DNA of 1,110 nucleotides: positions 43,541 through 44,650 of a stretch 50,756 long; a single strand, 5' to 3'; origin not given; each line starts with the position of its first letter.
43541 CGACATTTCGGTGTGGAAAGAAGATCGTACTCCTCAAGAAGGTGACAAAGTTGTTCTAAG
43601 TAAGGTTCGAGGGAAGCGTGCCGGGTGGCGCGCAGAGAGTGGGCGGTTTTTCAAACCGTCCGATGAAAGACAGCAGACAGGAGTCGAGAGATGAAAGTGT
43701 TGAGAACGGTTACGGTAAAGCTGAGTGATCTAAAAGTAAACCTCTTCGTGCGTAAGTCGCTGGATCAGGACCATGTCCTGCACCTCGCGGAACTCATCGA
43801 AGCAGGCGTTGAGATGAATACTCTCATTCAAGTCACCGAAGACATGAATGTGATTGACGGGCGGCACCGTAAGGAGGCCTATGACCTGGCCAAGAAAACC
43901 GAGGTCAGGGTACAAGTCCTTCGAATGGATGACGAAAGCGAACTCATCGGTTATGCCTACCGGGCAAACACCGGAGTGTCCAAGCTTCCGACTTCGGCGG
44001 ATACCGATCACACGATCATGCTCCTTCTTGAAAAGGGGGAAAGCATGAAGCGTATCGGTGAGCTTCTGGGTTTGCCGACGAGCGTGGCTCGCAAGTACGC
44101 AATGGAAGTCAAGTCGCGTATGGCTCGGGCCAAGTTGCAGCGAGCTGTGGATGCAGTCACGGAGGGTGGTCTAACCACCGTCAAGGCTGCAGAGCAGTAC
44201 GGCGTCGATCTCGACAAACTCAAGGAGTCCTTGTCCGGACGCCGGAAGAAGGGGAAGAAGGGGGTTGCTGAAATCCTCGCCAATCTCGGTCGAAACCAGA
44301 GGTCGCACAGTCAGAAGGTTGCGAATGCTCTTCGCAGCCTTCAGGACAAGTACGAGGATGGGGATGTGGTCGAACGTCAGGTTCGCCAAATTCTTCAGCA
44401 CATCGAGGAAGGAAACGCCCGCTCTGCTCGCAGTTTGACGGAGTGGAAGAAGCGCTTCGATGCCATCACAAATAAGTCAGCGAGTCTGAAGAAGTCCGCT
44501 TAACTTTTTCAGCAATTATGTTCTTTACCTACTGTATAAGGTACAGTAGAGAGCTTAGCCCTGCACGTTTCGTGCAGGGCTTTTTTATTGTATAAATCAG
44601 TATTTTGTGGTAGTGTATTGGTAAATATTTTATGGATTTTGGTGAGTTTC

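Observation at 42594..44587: Self-contained three-gene operon: tandem HTH, cold-shock-like OB fold, ParB/Srx-HTH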

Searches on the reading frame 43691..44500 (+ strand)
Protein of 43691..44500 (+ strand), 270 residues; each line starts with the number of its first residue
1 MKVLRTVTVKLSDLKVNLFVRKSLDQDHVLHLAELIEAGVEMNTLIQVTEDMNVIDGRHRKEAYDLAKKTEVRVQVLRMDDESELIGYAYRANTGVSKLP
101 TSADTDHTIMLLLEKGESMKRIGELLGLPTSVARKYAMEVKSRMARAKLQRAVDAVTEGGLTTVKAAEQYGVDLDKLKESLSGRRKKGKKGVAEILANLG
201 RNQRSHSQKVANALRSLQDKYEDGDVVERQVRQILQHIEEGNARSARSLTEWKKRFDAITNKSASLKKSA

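Call 3: search_protein_families(library=pfam, proteins=[window:43691-44500:+], max_evalue=1)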
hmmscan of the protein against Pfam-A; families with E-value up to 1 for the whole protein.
window:43691-44500:+ (270 aa): 11 families
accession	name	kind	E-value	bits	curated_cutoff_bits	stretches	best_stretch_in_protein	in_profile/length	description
PF05225.22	HTH_psq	-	3.7e-05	23.8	20.4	1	147-172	3-28/45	helix-turn-helix, Psq domain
PF13384.12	HTH_23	-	0.00051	20.2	24.6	0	109-133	10-34/50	Homeodomain-like domain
PF17078.10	SHE3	-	0.014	15.5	30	1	136-262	100-218/228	SWI5-dependent HO expression protein 3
PF08822.17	DUF1804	-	0.015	15.6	29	1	116-254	19-155/164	Protein of unknown function (DUF1804)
PF20933.2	HpHbR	-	0.053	13.7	27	1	147-244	50-151/243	Haptoglobin-hemoglobin receptor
PF13936.12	HTH_38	-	0.074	13.2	27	1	108-129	12-33/44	Helix-turn-helix domain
PF10432.14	bact-PGI_C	-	0.076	13.4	24.5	1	105-173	67-137/151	Bacterial phospho-glucose isomerase C-terminal SIS domain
PF10168.15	Nup88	-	0.096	10.9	24.4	1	114-265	514-656/702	Nuclear pore component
PF05823.17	Gp-FAR-1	-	0.1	13.5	29.2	1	162-259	34-133/149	Nematode fatty acid retinoid binding protein (Gp-FAR-1)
PF24611.2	Spectrin_Anc-1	-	0.13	13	33.2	0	225-268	21-64/115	Nuclear anchorage protein 1, spectrin-like repeat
PF10814.13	CwsA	-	0.14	12.9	26.7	1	125-189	25-89/134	Cell wall synthesis protein CwsA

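Call 4: search_protein_families(library=padloc, proteins=[window:43691-44500:+], max_evalue=1)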
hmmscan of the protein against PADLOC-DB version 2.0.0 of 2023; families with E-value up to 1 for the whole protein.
window:43691-44500:+ (270 aa): 1 family
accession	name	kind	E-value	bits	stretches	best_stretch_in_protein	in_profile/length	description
PDLC04841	PDC-S04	-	0.014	13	1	9-68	71-130/292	-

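Call 5: search_protein_families(library=phrogs, proteins=[window:43691-44500:+], max_evalue=1)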
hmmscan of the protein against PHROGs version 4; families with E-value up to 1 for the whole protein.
window:43691-44500:+ (270 aa): 7 families
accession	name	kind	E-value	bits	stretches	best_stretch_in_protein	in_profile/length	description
phrog_1033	-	DNA, RNA and nucleotide metabolism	0.00074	20.4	1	21-261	50-293/334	ParB-like partition protein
phrog_3264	-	DNA, RNA and nucleotide metabolism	0.0027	18.4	1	5-82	48-128/337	ParB-like partition protein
phrog_4715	-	DNA, RNA and nucleotide metabolism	0.0041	16.6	1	9-84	150-228/630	ParB-like partition protein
phrog_12305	-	DNA, RNA and nucleotide metabolism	0.046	13.9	1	32-63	31-63/271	ParB-like partition protein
phrog_3855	-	DNA, RNA and nucleotide metabolism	0.053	14.9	1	85-141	49-104/115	HTH DNA binding protein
phrog_4779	-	transcription regulation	0.081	14.4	1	156-220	11-77/98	transcriptional regulator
phrog_940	-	DNA, RNA and nucleotide metabolism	0.32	11.1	1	1-93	1-92/388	nuclease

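Call 7: find_homologous_proteins(query=window:43691-44500:+, max_evalue=0.001)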
Query window:43691-44500:+ (270 aa): 195 proteins with E <= 0.001 among 1942 candidates; the best 120 are listed.
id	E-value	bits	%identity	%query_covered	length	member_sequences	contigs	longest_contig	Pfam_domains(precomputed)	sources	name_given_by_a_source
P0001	1.9e-163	560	100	100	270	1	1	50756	-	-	-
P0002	2.3e-93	331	61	98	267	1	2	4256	PF02195.27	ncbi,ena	-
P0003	2.9e-93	330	61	100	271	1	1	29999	-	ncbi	-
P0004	2.0e-92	327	61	100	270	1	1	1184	-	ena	-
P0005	3.1e-91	324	59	95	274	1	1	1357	-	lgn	-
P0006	4.5e-91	323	62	95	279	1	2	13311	-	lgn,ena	-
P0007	3.5e-90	320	59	93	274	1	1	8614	PF13384.13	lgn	-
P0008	1.3e-89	318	60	96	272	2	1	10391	-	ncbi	-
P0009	5.8e-88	313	58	96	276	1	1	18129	PF02195.27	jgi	jgi:predicted transcriptional regulator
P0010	8.9e-88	312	59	96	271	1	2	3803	-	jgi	jgi:hypothetical protein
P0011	4.6e-86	307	58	98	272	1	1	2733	PF02195.27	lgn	-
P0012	6.6e-86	306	59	96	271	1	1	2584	PF02195.27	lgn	-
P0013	9.0e-86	306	57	99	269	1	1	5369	-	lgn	-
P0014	1.1e-85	305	59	96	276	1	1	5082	-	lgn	-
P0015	1.2e-85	305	59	97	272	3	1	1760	-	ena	-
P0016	1.2e-85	305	58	97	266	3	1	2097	PF02195.27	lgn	-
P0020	7.8e-85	303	57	97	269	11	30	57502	-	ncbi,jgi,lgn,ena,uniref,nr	ncbi:MAG: hypothetical protein A3G47_01000 [Candidatus Zambryskibacteria bacterium RIFCSPLOWO2_12_FU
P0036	3.4e-81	291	55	97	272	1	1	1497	PF02195.27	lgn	-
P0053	6.1e-79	283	53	100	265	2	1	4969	PF02195.27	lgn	-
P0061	1.1e-77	279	56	96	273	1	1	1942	PF02195.27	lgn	-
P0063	1.5e-77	279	53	96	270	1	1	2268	PF02195.27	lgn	-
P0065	5.1e-77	277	52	96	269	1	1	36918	PF02195.27,PF05225.23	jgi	jgi:ParB-like chromosome segregation protein Spo0J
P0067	5.2e-77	277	53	97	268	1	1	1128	PF02195.27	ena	-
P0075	9.9e-76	273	52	96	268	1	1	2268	PF13384.13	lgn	-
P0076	2.6e-75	271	54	95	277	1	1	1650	PF02195.27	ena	-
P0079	5.6e-75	270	50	95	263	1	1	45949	PF02195.27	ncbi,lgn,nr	ncbi:MAG: ParB N-terminal domain-containing protein [Candidatus Zambryskibacteria bacterium]|nr:ParB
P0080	5.8e-75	270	54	93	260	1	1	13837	PF02195.27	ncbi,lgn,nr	ncbi:ParB/RepB/Spo0J family partition protein [bacterium]|nr:ParB/RepB/Spo0J family partition protei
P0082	7.1e-75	270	53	100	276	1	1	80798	PF02195.27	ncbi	-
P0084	7.7e-75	270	53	95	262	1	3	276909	PF02195.27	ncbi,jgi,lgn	ncbi:MAG: ParB N-terminal domain-containing protein [Minisyncoccia bacterium]|jgi:ParB-like chromoso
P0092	5.4e-74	267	53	94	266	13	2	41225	PF02195.27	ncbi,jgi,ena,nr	ncbi:MAG TPA: ParB N-terminal domain-containing protein [bacterium]|nr:ParB N-terminal domain-contai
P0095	9.5e-74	266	54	94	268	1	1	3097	PF02195.27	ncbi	-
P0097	2.2e-73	265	51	97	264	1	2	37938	PF02195.27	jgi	jgi:hypothetical protein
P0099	5.2e-73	264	53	93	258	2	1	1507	PF02195.27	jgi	jgi:ParB-like chromosome segregation protein Spo0J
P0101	5.8e-73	264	55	91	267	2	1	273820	-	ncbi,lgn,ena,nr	ncbi:MAG: hypothetical protein KGZ30_02155 [Anaplasmataceae bacterium]|nr:hypothetical protein [Anap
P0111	3.4e-72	261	52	96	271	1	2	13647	PF02195.27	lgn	-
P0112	5.2e-72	261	53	98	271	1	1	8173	PF02195.27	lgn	-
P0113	1.4e-71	259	51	96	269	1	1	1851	PF02195.27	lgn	-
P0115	6.6e-71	257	49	100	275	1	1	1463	PF02195.27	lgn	-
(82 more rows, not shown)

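Call 8: search_solved_structures(query=window:43691-44500:+, max_evalue=10, show_alignments=2)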
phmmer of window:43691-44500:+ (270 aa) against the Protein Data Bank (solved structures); distinct sequences matched with E-value up to 10: 3.
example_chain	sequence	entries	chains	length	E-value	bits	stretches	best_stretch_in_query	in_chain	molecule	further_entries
9irf_C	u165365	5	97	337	0.38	13.9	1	160-225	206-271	CRISPR-associated protein Csy3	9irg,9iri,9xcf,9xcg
6kqr_A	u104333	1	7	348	1.3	12.1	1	145-226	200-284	CRISPR-associated protein Csy3 family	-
8vf6_A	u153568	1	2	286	2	11.6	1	8-61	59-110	Serine/threonine-protein kinase 33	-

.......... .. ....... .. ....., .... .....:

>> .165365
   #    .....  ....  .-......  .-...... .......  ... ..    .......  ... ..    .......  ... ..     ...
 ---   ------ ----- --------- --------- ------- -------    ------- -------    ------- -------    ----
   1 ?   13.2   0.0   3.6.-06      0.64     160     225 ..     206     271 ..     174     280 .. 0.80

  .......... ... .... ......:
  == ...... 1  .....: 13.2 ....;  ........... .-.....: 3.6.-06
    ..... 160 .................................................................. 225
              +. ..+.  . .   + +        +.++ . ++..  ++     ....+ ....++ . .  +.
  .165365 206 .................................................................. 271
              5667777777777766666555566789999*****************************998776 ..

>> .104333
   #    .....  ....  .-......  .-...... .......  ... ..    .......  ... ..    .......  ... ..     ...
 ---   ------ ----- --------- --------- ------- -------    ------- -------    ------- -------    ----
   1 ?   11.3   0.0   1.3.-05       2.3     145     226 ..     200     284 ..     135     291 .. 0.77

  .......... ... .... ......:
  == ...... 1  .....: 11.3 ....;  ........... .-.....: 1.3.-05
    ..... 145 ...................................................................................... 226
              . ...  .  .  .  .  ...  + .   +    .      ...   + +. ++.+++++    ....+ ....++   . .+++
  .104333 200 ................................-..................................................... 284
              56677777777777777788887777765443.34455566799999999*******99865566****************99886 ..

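Call 9: find_encoding_contigs(protein=P0020, flank=6000, max_places=6)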
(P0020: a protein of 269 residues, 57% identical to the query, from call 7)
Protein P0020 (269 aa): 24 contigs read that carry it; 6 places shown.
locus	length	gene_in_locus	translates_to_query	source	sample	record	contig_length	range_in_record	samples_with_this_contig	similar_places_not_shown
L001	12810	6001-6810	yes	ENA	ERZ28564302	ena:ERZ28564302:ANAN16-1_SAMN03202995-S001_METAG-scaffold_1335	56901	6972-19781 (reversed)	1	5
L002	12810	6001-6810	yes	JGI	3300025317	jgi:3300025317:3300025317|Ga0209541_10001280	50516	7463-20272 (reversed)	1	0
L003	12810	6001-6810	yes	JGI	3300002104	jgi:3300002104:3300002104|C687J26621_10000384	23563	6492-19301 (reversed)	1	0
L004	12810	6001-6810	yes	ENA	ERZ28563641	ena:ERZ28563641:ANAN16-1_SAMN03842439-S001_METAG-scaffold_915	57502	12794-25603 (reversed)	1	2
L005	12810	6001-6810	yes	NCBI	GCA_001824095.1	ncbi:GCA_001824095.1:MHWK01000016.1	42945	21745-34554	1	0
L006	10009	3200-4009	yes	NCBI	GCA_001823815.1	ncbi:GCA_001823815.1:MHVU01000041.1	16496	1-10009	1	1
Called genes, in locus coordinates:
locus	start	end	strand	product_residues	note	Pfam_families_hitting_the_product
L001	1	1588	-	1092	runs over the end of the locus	PF02811:PHP, PF07733:DNA_pol3_alpha, PF17657:DNA_pol3_finger, PF14579:HHH_6, PF01336:tRNA_anti-codon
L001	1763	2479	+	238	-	PF01351:RNase_HII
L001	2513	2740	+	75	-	PF01783:Ribosomal_L32p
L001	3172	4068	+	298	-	PF01029:NusB, PF00293:NUDIX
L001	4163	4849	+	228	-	PF22935:RM44_endonuclase, PF14622:Ribonucleas_3_3, PF00636:Ribonuclease_3, PF00035:dsrm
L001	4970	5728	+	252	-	-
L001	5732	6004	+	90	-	-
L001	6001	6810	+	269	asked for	-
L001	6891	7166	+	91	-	-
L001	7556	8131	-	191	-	PF20803:PaaX_M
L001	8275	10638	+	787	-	PF02463:SMC_N, PF13175:AAA_15, PF13476:AAA_23, PF13304:AAA_21 (weak)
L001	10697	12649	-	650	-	PF08206:OB_RNB, PF17849:OB_Dis3 (faint), PF17876:CSD2, PF00773:RNB, PF00575:S1 (weak)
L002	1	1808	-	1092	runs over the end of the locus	PF02811:PHP, PF07733:DNA_pol3_alpha, PF17657:DNA_pol3_finger, PF14579:HHH_6, PF01336:tRNA_anti-codon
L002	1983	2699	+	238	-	PF01351:RNase_HII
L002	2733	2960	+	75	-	PF01783:Ribosomal_L32p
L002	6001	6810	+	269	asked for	-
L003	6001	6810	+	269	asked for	-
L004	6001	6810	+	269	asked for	-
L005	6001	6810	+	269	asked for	-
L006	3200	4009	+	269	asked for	-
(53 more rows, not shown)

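Call 10: find_encoding_contigs(protein=P0084, flank=6000, max_places=3)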
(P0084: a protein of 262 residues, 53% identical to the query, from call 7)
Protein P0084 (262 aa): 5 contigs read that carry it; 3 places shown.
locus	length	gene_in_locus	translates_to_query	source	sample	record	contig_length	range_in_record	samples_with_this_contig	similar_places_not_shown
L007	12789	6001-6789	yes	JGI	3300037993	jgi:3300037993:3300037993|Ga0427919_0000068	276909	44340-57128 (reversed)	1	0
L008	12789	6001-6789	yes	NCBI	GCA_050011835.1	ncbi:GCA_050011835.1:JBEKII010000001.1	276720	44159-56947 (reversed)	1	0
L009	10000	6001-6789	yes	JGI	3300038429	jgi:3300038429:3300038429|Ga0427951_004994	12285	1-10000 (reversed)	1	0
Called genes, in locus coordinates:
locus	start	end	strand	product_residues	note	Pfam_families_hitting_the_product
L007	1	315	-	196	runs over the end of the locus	PF12917:YfbR-like (weak), PF13023:HD_3, PF01966:HD (faint)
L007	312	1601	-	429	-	PF08245:Mur_ligase_M (weak), PF02875:Mur_ligase_C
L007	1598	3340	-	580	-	PF03717:PBP_dimer (faint), PF00905:Transpeptidase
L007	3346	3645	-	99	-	-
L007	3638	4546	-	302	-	PF01795:Methyltransf_5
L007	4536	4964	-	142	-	PF02381:MraZ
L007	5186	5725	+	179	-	-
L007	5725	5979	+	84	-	-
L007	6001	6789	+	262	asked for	PF02195:ParB_N (weak)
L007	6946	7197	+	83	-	-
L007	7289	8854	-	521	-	PF01921:tRNA-synt_1f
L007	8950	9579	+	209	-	-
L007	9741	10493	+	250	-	-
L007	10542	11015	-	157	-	PF03449:GreA_GreB_N, PF01272:GreA_GreB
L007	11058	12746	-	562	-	PF03717:PBP_dimer, PF00905:Transpeptidase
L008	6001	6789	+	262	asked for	PF02195:ParB_N (weak)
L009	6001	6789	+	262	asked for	PF02195:ParB_N (weak)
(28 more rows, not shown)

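Call 11: find_encoding_contigs(protein=P0101, flank=6000, max_places=3)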
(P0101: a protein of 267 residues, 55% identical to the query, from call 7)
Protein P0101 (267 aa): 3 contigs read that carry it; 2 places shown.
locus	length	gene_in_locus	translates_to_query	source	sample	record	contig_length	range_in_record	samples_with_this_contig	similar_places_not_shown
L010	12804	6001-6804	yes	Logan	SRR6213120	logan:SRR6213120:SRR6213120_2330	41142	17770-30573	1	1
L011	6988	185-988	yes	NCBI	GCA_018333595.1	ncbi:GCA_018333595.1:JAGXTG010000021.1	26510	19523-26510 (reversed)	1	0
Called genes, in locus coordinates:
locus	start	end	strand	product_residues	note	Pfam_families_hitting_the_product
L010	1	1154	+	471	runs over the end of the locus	PF00224:PK, PF01884:PcrB (faint), PF02887:PK_C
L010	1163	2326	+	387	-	PF01702:TGT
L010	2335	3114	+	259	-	PF01209:Ubie_methyltran (weak), PF13489:Methyltransf_23 (weak), PF13847:Methyltransf_31, PF08241:Methyltransf_11, PF08242:Methyltransf_12, PF13649:Methyltransf_25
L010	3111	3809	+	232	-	PF20260:PUA_4, PF04452:Methyltrans_RNA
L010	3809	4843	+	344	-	PF02547:Queuosine_synth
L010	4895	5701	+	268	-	-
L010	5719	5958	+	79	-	-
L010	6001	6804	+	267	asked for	-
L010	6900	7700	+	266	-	PF04402:SIMPL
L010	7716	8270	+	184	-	-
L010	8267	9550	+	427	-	PF13660:DUF4147, PF05161:MOFRL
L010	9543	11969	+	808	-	PF01326:PPDK_N, PF00391:PEP-utilizers, PF02896:PEP-utilizers_C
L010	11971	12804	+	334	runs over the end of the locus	PF00389:2-Hacid_dh, PF02826:2-Hacid_dh_C, PF03446:NAD_binding_2 (faint)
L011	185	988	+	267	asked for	-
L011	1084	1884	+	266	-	PF04402:SIMPL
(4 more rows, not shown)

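Call 13: find_encoding_contigs(protein=P0063, flank=5000, max_places=4)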
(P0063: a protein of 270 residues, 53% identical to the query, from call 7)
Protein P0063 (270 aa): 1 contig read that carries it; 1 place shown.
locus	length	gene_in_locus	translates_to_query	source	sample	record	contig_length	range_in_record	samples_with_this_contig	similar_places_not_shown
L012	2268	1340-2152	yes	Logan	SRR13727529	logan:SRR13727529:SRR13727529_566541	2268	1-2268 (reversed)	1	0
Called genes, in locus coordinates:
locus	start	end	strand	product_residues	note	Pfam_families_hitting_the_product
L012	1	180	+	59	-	?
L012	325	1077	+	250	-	-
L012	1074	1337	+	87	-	-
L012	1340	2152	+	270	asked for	PF02195:ParB_N (faint)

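Call 14: find_encoding_contigs(protein=P0075, flank=5000, max_places=4)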
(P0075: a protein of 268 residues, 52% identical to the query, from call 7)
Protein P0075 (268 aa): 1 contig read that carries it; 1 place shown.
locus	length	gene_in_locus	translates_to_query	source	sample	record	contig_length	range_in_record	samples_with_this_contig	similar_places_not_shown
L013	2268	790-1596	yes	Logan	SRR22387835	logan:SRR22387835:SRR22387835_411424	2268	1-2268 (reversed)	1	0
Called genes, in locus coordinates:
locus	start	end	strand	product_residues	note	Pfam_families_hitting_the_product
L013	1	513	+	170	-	?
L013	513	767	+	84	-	-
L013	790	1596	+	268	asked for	PF13384:HTH_23 (faint)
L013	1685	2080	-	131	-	PF01850:PIN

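Call 16: search_solved_structures(query=A1, max_evalue=10, show_alignments=3)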
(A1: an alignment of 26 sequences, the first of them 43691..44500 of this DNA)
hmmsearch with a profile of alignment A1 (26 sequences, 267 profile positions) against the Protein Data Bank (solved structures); distinct sequences matched with E-value up to 10: 15.
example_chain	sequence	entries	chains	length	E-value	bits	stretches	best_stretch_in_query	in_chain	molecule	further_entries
8vd6_A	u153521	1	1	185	0.0047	19.4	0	108-180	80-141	CAP REPEAT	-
1zlj_A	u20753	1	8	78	0.017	17.6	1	102-153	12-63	Dormancy Survival Regulator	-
4zmr_A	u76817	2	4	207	0.027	16.9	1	103-158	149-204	Response regulator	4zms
1zlk_A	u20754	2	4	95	0.028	16.9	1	102-153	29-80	Dormancy Survival Regulator | TWO COMPONENT TRANSCRIPTIONAL REGULATORY PROTEIN DEVR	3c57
5jsb_B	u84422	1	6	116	0.029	16.8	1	163-258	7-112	Mcl-1 inhibitor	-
4hye_A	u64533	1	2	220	0.032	16.7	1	103-158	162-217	Response regulator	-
4ldz_A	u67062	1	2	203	0.036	16.5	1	102-152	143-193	Transcriptional regulatory protein DesR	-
6dkm_B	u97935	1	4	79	0.1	15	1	193-247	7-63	DHD131_B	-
3c3w_A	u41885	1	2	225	0.13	14.7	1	102-153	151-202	TWO COMPONENT TRANSCRIPTIONAL REGULATORY PROTEIN DEVR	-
4wt0_B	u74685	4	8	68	0.16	14.4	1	103-152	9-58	Response regulator receiver domain protein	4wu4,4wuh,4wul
7x1k_A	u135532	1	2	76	0.17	14.3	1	105-158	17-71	Chemotaxis protein CheY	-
4wsz_A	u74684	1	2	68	0.24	13.8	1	103-151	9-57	Response regulator receiver domain protein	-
6spe_t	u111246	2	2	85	0.31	13.5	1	129-185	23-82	30S ribosomal protein S20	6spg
6spc_t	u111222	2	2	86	0.32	13.4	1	129-185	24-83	30S ribosomal protein S20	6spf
7unr_t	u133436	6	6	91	0.37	13.2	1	129-185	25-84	30S ribosomal protein S20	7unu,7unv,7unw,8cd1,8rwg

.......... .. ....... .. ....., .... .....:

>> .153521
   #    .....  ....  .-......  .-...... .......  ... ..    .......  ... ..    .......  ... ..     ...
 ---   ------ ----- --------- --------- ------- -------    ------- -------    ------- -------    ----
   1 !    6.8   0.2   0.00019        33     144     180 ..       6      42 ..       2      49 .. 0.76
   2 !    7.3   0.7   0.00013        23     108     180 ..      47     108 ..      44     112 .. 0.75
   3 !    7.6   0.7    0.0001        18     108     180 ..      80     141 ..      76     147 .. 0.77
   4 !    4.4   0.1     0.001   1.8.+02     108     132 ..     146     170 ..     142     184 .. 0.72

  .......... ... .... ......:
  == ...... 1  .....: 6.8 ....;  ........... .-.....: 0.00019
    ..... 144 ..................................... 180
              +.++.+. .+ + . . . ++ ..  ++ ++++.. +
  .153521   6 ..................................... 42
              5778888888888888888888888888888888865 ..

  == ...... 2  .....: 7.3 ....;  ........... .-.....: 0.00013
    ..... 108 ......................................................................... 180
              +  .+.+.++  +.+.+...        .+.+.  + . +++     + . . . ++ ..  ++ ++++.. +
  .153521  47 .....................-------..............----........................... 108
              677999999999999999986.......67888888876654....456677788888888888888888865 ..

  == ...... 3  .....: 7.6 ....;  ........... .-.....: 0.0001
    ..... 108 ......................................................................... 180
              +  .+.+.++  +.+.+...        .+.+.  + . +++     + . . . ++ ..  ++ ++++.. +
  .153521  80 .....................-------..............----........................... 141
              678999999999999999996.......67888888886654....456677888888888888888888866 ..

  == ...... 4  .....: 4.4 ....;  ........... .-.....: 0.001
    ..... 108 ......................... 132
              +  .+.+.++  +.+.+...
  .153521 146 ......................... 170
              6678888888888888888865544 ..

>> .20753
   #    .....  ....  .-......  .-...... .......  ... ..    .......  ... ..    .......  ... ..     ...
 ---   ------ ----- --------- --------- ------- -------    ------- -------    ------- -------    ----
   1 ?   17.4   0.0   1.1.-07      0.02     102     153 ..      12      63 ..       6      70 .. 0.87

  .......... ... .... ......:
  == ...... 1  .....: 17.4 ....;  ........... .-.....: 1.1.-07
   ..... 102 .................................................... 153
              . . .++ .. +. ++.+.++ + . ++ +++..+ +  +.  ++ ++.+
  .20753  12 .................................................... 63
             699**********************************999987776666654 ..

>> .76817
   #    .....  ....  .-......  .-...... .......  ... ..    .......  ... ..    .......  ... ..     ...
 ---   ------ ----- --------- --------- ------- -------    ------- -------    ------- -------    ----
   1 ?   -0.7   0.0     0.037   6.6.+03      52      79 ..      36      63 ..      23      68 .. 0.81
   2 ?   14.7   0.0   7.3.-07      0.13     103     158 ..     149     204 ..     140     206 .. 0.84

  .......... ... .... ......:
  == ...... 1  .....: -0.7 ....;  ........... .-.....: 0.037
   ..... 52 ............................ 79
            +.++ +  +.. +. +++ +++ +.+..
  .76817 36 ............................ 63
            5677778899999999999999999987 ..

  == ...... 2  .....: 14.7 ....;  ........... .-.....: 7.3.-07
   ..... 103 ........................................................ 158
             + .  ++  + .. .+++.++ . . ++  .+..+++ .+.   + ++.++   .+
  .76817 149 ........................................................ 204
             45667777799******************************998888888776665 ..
